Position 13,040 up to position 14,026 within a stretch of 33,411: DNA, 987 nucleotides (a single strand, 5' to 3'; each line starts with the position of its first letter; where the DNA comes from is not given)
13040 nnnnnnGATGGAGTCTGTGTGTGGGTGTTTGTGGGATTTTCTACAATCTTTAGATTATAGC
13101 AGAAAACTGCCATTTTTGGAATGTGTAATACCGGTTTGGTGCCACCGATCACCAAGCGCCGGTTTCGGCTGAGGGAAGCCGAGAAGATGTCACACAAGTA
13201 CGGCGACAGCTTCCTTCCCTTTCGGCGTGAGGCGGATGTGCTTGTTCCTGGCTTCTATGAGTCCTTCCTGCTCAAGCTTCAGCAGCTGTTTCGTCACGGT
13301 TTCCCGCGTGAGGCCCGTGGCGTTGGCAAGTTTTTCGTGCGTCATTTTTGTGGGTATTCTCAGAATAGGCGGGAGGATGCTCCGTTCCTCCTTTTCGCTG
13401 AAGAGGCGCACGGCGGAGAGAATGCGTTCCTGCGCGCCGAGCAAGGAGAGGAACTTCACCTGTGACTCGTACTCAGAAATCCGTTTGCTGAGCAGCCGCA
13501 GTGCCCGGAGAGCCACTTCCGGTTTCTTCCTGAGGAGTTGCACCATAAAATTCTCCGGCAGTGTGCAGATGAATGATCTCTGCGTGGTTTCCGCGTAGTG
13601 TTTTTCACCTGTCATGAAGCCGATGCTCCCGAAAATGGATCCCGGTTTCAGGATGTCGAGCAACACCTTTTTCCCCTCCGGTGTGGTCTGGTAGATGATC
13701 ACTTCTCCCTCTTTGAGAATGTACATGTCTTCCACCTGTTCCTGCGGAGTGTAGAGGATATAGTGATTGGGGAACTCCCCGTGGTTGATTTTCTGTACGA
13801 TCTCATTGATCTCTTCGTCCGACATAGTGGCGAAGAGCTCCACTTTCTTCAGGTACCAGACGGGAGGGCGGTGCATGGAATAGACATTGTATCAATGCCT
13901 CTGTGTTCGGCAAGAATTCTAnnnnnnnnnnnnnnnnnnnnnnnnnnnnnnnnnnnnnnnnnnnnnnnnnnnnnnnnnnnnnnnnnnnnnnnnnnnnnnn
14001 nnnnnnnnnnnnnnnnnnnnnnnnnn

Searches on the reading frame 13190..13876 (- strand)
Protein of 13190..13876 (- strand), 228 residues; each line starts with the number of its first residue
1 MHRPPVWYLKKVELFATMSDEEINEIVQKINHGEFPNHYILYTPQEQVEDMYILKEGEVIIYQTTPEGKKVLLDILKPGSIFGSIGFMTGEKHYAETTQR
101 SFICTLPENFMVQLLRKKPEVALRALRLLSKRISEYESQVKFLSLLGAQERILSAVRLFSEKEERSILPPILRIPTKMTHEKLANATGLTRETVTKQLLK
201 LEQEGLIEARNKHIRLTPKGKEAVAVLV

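Call 5: search_protein_families(library=pfam, proteins=[window:13190-13876:-], max_evalue=0.1)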
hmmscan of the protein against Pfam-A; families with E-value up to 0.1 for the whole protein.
window:13190-13876:- (228 aa): 24 families
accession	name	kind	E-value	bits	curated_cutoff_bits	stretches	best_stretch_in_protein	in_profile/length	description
PF00027.35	cNMP_binding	-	1.8e-14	53.9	27.5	1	34-117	3-88/89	Cyclic nucleotide-binding domain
PF13545.12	HTH_Crp_2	-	2.4e-11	43.9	27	1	171-216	17-61/70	Crp-like helix-turn-helix domain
PF00325.26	Crp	-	1e-07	31.9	21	1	177-207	2-32/32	Bacterial regulatory proteins, crp family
PF25213.1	HVO_A0261_N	-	3.5e-06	27.2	35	1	178-221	25-68/86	HVO_A0261 N-terminal domain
PF06969.22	HemN_C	-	3.7e-06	27.3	24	1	176-220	19-64/67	HemN C-terminal domain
PF13412.12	HTH_24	-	0.00011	22.1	21.9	1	178-208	18-48/48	Winged helix-turn-helix DNA-binding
PF24409.1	wHTH-PRTase_assc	-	0.00019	21.8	27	1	179-223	12-54/83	wHTH-PRTase associated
PF01047.28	MarR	-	0.00049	20.4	24.6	1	178-208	18-48/59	MarR family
PF00392.27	GntR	-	0.00052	20.1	27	1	171-211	17-58/64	Bacterial regulatory proteins, gntR family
PF14947.12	HTH_45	-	0.00099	19.5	25.5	1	181-224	23-66/77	Winged helix-turn-helix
PF08222.17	HTH_CodY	-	0.0092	16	27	1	178-211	5-38/61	CodY helix-turn-helix domain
PF08279.18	HTH_11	-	0.012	15.9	25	1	178-212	16-51/55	HTH domain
PF13730.12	HTH_36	-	0.013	15.8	25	1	181-207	29-55/55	Helix-turn-helix domain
PF01978.25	TrmB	-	0.03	14.6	25.6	0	177-212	22-57/68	Sugar-specific transcriptional regulator TrmB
PF12802.13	MarR_2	-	0.034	14.7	27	1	178-209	21-52/61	MarR family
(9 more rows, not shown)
